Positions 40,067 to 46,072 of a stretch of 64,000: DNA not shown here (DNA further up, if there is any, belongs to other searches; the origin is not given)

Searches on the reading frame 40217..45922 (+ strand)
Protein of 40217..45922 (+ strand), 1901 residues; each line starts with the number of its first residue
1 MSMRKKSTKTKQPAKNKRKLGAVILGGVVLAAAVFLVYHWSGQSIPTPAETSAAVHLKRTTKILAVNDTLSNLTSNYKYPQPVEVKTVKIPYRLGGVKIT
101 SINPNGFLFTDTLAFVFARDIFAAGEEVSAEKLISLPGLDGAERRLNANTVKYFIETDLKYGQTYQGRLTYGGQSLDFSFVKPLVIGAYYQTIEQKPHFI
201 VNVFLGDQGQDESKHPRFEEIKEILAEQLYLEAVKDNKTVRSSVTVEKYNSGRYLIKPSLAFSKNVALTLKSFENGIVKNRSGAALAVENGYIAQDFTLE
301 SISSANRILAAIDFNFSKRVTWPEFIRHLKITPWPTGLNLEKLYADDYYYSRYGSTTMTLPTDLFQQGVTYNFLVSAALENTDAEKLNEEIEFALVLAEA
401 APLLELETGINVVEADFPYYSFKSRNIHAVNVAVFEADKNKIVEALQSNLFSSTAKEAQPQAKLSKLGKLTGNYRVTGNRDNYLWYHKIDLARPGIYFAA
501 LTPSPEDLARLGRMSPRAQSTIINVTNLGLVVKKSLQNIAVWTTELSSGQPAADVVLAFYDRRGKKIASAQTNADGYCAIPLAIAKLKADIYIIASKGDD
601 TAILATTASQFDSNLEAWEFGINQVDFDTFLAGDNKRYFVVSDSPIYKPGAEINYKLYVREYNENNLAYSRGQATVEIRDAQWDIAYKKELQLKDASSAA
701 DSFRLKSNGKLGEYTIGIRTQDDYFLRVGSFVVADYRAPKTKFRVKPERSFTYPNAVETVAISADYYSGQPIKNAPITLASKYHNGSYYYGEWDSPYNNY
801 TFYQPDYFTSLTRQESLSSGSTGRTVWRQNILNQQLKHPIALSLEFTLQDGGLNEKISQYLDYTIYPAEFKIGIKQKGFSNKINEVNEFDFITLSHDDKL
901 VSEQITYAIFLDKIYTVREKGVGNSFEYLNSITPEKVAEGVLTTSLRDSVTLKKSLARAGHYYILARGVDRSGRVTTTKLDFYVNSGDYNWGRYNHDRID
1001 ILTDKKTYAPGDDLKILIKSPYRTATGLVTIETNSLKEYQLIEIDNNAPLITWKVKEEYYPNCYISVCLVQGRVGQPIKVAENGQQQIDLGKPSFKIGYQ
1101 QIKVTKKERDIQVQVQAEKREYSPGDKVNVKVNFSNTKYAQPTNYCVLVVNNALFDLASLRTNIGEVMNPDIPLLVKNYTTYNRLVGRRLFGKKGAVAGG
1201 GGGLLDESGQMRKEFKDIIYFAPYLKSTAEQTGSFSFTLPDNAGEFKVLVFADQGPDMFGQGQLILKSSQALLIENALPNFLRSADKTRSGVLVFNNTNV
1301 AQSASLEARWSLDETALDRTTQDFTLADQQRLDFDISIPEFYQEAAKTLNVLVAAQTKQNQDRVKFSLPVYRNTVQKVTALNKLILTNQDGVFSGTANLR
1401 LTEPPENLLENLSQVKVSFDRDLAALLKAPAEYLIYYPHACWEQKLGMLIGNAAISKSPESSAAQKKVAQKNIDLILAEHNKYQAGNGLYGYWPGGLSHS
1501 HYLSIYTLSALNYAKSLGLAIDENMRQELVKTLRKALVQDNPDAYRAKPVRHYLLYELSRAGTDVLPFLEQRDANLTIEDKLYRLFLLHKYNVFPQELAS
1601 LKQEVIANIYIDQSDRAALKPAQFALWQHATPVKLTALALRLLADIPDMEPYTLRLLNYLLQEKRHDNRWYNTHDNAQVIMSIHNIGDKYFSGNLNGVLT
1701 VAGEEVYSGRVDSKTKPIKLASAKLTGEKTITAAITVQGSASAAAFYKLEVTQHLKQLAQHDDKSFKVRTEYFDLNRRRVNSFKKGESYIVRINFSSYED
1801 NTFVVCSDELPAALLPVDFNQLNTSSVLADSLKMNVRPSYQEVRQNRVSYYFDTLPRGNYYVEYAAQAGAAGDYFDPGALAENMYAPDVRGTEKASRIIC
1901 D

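Call 30: search_protein_families(library=pfam, proteins=[window:40217-45922:+], max_evalue=0.001)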
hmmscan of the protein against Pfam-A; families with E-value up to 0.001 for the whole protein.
window:40217-45922:+ (1901 aa): 5 families
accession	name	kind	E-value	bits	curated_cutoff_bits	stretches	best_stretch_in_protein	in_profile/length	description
PF17973.7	bMG10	-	7e-22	78.4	26.2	1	1766-1888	2-131/131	Bacterial Alpha-2-macroglobulin MG10 domain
PF11974.14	bMG3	-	9.3e-18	64.5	34.9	1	525-622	1-98/103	Bacterial alpha-2-macroglobulin MG3 domain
PF07703.20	A2M_BRD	-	1.8e-15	57.9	22.7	1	999-1157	1-140/140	Alpha-2-macroglobulin bait region domain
PF01835.25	MG2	-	1.5e-13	51.3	32.8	1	638-723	2-85/96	MG2 domain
PF00207.28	A2M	-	1.3e-07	31.8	21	1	1220-1306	3-90/92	Alpha-2-macroglobulin family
